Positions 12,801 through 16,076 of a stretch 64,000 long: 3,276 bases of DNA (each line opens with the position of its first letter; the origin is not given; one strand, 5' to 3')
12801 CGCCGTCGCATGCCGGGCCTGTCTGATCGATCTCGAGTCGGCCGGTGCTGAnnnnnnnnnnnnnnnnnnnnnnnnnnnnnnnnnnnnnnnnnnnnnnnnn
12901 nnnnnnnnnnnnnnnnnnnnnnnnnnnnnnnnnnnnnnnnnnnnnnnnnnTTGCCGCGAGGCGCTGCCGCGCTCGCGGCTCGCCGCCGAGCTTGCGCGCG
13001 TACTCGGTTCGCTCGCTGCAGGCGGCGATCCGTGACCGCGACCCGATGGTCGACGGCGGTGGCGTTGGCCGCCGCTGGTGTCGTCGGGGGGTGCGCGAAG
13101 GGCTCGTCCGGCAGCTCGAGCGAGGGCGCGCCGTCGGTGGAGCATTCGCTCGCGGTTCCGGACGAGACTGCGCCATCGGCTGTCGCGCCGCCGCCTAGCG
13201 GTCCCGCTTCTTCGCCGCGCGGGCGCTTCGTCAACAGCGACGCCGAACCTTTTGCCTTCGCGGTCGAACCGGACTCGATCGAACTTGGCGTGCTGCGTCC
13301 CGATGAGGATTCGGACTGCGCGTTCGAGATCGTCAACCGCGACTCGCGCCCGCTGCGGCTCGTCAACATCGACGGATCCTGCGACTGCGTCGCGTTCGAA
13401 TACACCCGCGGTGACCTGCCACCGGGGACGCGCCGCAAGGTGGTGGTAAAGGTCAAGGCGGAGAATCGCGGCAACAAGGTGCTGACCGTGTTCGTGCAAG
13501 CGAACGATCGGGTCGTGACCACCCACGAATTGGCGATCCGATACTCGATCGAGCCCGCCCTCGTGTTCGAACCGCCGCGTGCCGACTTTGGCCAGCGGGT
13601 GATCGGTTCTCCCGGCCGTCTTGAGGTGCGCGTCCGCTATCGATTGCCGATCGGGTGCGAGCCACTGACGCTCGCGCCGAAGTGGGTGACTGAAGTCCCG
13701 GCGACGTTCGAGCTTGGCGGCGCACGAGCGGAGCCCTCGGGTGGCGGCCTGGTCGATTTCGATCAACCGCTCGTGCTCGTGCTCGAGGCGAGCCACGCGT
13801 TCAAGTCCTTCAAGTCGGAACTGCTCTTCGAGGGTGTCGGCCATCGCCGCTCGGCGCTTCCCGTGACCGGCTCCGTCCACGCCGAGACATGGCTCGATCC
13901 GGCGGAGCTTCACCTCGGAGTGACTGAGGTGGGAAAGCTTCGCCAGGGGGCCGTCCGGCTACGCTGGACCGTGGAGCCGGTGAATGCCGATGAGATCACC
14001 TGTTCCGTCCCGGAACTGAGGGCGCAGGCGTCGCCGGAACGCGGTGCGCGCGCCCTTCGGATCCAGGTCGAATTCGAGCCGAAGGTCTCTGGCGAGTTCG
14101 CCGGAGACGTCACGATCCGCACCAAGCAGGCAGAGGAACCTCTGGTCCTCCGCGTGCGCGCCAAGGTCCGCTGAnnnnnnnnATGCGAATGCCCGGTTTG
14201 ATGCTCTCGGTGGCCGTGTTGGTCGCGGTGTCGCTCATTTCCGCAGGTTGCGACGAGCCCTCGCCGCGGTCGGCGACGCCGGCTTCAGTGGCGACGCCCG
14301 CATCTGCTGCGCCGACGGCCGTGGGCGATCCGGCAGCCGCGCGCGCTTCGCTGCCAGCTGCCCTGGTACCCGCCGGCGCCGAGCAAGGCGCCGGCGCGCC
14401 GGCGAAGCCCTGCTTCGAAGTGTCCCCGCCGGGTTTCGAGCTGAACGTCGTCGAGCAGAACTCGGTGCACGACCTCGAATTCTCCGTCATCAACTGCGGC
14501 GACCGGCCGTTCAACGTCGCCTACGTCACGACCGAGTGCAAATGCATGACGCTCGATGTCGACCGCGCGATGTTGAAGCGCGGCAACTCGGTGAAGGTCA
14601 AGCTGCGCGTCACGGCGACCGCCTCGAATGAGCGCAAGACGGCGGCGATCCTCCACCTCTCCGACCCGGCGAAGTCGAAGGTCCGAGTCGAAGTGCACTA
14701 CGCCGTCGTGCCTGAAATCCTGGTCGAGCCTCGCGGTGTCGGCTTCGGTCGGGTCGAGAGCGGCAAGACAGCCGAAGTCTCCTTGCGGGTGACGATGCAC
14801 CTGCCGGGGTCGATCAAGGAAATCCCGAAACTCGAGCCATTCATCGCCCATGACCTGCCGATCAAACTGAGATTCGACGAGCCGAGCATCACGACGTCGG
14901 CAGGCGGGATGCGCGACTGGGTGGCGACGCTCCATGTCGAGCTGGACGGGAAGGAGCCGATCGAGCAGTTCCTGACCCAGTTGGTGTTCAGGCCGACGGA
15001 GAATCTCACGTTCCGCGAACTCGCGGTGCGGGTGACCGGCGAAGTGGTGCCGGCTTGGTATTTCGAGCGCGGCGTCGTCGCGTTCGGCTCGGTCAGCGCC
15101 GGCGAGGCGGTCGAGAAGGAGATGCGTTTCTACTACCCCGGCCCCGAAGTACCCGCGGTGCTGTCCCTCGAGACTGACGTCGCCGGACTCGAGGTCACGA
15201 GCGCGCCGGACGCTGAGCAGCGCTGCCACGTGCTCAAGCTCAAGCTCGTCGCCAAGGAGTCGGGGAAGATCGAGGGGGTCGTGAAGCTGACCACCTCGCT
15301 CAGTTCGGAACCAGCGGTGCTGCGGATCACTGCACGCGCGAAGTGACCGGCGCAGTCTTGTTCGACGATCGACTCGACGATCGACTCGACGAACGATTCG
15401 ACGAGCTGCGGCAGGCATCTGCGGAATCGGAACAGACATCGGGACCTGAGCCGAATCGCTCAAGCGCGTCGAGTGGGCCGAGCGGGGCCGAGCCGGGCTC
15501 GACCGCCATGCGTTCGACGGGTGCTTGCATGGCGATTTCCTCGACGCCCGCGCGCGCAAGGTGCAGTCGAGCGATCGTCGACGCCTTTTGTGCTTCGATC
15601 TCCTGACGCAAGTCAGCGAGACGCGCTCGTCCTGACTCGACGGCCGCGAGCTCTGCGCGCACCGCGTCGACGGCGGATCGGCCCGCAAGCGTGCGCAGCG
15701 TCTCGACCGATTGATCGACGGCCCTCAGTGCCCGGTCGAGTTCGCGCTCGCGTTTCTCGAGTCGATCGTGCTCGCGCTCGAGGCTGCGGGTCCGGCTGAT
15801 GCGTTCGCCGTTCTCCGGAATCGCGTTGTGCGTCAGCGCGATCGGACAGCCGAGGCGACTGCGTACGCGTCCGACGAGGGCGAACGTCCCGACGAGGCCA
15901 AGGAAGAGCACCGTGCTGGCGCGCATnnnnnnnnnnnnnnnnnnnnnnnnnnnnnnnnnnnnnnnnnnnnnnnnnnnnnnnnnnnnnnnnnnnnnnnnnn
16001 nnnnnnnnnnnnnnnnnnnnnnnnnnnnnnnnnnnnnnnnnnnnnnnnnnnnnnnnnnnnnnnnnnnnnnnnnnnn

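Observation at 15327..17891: Candidate Psp-like envelope-stress effector operon: two Zn-ribbon membrane proteins plus two membrane-anchored coiled-coil proteins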

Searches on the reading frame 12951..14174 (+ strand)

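Call 52: search_protein_families(library=pfam, proteins=[window:12951-14174:+], max_evalue=0.01)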
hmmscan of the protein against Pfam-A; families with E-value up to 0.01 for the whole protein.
window:12951-14174:+ (407 aa): 2 families
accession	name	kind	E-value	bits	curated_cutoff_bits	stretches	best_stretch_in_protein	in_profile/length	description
PF07610.17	DUF1573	-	3.4e-17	62.7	26.1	2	105-187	3-86/98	Protein of unknown function (DUF1573)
PF22544.2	HYDIN_VesB_CFA65-like_Ig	-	6.4e-11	42.8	25.5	1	105-190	5-91/100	HYDIN/CFA65/VesB-like, Ig-like domain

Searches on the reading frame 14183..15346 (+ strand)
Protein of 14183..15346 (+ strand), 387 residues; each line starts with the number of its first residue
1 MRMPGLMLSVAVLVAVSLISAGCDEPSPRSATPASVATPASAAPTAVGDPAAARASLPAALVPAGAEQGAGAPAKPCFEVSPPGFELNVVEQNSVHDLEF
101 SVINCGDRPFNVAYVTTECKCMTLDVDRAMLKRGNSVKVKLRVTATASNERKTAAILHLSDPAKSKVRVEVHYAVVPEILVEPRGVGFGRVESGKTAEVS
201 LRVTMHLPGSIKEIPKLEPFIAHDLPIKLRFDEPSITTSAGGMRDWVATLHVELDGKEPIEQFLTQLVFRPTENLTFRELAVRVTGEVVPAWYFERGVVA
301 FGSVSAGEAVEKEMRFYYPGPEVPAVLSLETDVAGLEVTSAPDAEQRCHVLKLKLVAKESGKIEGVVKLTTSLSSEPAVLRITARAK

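Call 52: search_protein_families(library=pfam, proteins=[window:14183-15346:+], max_evalue=0.01)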
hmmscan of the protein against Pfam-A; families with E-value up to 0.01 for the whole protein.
window:14183-15346:+ (387 aa): 2 families
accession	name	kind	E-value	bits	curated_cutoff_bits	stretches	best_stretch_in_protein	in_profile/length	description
PF07610.17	DUF1573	-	1.9e-12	47.5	26.1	1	85-170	8-95/98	Protein of unknown function (DUF1573)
PF22544.2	HYDIN_VesB_CFA65-like_Ig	-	7.8e-09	36.1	25.5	1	77-170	2-96/100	HYDIN/CFA65/VesB-like, Ig-like domain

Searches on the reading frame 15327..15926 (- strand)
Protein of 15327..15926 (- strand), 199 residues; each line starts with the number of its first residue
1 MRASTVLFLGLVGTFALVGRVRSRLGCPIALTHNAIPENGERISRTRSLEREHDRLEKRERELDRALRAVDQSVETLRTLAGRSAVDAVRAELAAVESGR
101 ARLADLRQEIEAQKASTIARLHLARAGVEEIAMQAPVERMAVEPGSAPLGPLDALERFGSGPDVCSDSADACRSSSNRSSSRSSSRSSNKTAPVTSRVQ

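Call 4: search_protein_families(library=pfam, proteins=[window:15327-15926:-], max_evalue=1)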
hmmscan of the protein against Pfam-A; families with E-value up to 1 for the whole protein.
window:15327-15926:- (199 aa): 6 families
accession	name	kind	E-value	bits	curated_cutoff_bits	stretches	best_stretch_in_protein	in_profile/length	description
PF23921.1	DUF7260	-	0.017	15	27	1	41-114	127-201/242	Domain of unknown function (DUF7260)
PF24423.1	OVT1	-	0.089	13.6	30.9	1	45-98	2-57/100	Major antigen, helical domain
PF00435.27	Spectrin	-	0.11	13.4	29.9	1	37-109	27-98/105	Spectrin repeat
PF16789.10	YscO-like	-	0.11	12.9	27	1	45-123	27-107/161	YscO-like protein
PF24319.2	DUF7491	-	0.13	13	30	0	46-79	51-84/90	Coiled-coil region of unknown function (DUF7491)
PF16421.10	E2F_CC-MB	-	0.15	12.6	33.9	1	49-77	1-29/96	E2F transcription factor CC-MB domain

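Call 5: search_protein_families(library=ncbifam, proteins=[window:15327-15926:-], max_evalue=0.1)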
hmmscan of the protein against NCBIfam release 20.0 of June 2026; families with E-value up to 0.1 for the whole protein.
window:15327-15926:- (199 aa): 3 families
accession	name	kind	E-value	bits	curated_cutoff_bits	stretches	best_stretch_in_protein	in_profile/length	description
NF045487.1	ASRP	equivalog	0.0065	15.1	300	1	42-116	140-475/593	archaea-specific SMC-related protein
NF003034.1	PRK03918.1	equivalog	0.0098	13.9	700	1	45-118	346-418/878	DNA double-strand break repair ATPase Rad50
NF047515.1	SpiroCoCo_C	equivalog_domain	0.054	12.6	125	0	46-97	137-186/313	SpiroCoCo family coiled-coil protein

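Call 6: search_protein_families(library=padloc, proteins=[window:15327-15926:-], max_evalue=0.1)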
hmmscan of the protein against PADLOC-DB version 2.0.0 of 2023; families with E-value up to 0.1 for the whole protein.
window:15327-15926:- (199 aa): 5 families
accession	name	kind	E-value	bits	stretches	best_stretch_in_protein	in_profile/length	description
PDLC00554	JetC2|JetC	-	0.0015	15.8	1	47-143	234-330/390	DUF3584 domain; MukB-like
PDLC00513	JetC1|JetC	-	0.017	11.1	1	44-126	634-717/1140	DUF3584 domain; MukB-like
PDLC00551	JetC2|JetC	-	0.041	9.7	1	43-131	880-968/1365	DUF3584 domain; MukB-like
PDLC03863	LmuB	-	0.076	9.7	0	46-114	364-431/610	-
PDLC00380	SduA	-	0.078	9.5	1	47-140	180-272/480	DUF4263 domain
